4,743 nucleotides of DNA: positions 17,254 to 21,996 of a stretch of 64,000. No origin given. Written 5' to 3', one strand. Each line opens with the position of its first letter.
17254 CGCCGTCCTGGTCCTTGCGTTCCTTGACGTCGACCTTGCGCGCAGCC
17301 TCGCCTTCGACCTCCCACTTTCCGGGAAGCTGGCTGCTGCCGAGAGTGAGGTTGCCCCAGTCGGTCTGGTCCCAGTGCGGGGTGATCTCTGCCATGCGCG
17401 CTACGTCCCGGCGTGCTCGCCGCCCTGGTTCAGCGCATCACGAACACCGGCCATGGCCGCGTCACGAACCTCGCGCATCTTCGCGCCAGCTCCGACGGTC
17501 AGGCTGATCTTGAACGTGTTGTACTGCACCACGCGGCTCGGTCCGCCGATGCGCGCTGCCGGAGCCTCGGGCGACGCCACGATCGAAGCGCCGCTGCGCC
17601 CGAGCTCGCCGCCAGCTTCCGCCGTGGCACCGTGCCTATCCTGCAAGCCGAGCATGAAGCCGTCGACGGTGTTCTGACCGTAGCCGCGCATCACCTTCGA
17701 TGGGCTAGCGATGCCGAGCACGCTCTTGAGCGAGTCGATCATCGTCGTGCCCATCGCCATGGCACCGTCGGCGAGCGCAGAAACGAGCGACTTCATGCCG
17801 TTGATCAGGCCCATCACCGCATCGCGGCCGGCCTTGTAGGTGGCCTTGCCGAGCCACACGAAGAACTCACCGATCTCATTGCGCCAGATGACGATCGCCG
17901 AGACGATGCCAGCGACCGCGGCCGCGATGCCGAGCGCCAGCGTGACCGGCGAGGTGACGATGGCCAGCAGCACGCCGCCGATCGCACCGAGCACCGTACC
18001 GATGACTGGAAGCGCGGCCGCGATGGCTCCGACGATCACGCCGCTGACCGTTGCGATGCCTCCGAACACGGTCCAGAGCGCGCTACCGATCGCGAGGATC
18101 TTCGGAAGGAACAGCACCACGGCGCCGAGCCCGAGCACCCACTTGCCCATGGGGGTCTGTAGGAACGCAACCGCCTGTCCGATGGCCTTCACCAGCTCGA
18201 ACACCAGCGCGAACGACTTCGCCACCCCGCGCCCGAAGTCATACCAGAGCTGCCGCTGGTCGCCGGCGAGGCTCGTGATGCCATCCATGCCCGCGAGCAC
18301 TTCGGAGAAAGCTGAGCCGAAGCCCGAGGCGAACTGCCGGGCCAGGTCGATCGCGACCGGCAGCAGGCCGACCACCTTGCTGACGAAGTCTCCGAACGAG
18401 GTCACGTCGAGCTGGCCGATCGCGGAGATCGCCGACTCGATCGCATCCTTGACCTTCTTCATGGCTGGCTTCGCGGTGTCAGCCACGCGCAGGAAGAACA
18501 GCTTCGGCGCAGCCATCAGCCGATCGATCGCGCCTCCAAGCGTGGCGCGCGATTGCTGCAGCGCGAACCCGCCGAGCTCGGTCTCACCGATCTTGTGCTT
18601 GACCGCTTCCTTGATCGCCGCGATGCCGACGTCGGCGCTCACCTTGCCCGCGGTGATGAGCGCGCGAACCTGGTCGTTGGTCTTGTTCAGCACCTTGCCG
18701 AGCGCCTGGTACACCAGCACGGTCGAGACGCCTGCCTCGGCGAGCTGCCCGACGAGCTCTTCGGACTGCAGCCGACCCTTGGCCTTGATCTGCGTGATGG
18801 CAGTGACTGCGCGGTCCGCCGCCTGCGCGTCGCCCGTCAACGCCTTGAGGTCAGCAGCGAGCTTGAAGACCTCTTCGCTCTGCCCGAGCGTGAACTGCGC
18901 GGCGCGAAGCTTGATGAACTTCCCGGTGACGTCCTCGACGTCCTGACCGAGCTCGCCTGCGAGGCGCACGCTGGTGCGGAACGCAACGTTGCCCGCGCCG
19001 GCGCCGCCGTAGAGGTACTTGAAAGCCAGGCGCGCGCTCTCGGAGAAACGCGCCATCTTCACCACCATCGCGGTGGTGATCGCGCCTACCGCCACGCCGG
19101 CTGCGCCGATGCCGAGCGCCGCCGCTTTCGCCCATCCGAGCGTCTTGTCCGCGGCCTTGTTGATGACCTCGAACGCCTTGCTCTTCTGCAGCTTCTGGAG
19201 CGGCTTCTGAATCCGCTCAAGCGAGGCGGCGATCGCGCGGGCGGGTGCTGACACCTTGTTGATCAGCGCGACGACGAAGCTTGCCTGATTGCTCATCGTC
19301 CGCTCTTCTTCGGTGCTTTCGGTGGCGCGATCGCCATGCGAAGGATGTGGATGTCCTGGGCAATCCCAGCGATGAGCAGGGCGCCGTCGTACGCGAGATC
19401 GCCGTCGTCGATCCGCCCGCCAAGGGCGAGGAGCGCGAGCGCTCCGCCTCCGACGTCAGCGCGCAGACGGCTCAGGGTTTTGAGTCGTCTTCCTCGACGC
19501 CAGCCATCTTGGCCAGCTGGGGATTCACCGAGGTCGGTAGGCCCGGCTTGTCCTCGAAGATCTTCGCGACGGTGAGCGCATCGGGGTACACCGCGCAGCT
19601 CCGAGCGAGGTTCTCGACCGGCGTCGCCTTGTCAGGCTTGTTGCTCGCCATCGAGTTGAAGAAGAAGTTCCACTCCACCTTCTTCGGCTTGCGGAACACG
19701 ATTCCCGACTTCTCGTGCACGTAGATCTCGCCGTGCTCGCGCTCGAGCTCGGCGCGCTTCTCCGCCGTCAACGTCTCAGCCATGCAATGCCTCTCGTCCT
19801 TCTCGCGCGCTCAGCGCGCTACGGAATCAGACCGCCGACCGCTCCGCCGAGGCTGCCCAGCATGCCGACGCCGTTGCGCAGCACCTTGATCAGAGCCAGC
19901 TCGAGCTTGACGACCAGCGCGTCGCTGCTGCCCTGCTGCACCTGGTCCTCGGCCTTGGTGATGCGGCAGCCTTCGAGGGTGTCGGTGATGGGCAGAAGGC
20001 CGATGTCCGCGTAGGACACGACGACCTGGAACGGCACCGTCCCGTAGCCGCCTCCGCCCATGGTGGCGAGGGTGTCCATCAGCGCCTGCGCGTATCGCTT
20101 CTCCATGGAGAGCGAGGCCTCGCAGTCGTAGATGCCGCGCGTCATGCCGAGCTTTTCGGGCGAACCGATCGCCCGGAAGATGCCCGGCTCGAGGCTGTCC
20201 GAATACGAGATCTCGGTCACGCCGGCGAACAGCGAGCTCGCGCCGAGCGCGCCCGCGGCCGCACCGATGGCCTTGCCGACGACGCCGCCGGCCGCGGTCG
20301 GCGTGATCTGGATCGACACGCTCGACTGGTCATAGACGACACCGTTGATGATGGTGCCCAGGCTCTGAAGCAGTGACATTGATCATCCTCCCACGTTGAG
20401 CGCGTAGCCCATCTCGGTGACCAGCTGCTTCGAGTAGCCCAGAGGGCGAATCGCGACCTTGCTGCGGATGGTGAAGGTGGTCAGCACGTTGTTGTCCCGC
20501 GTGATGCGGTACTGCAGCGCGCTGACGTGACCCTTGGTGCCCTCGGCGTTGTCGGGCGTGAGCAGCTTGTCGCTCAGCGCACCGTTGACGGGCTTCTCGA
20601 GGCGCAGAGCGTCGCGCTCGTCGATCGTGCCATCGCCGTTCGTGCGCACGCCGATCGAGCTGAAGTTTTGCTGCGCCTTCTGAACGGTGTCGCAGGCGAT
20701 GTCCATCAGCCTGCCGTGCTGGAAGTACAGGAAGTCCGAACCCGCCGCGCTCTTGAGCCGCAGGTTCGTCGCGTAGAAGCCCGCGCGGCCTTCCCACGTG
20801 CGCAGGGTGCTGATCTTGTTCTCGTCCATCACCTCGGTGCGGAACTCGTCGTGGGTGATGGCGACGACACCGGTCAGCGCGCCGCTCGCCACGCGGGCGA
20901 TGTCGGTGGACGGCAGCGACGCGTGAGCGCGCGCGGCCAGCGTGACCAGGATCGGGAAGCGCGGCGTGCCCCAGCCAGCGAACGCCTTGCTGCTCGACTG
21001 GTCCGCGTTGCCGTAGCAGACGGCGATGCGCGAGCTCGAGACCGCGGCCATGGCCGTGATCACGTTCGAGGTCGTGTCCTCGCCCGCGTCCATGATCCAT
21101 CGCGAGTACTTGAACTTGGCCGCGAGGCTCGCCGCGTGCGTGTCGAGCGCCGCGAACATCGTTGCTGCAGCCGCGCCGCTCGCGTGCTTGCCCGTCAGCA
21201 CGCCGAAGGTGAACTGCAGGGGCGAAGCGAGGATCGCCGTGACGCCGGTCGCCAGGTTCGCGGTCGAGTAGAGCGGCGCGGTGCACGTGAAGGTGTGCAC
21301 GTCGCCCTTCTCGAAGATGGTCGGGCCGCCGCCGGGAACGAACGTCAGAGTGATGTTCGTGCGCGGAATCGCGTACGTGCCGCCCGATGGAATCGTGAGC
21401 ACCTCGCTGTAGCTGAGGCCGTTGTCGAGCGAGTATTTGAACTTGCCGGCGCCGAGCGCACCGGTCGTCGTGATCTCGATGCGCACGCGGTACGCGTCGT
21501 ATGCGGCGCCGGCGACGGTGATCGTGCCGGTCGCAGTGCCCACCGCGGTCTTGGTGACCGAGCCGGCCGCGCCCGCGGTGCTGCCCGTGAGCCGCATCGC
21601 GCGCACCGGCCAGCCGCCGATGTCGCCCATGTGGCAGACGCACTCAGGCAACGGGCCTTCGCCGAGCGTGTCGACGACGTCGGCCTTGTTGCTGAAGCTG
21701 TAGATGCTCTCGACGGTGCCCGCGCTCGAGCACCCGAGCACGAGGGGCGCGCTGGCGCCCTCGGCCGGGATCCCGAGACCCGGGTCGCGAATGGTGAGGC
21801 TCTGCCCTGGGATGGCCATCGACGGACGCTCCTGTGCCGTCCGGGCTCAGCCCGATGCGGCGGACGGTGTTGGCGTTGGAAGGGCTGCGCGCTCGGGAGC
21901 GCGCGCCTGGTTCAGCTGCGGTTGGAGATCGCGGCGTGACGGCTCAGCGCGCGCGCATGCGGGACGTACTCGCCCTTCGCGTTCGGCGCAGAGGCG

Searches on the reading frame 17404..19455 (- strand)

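Call 13: search_protein_families(library=phrogs, proteins=[window:17404-19455:-], max_evalue=0.00001)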
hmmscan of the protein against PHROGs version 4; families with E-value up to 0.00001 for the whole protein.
window:17404-19455:- (684 aa): 9 families
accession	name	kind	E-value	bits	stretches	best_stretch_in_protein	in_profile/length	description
phrog_5493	-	tail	4.7e-11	42.7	1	540-614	945-1019/1102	tail length tape measure protein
phrog_1272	-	tail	9.7e-11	41.1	1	542-604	1441-1504/1606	tail length tape measure protein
phrog_5218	-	unknown function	1.2e-10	41.2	1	536-624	1341-1430/1599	-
phrog_4372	-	tail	3.9e-10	38.8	1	341-619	1110-1357/1681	tail length tape measure protein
phrog_5690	-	unknown function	7.3e-09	35.8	1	543-632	699-785/907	-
phrog_58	-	tail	1.6e-08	34.4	1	78-606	275-984/1544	tail length tape measure protein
phrog_2335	-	tail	3.5e-08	32.8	1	110-577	474-913/1536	tail length tape measure protein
phrog_5448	-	tail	2e-07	29.3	1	515-614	1900-2004/3103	tail length tape measure protein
phrog_1204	-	tail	1.6e-06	27.3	1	508-633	1260-1391/1483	tail protein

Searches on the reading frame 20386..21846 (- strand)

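Call 13: search_protein_families(library=phrogs, proteins=[window:20386-21846:-], max_evalue=0.00001)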
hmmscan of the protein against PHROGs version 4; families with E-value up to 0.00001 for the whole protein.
window:20386-21846:- (487 aa): 1 family
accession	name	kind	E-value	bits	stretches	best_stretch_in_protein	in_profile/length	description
phrog_907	-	tail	9.4e-12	45.7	1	10-386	1-282/376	tail sheath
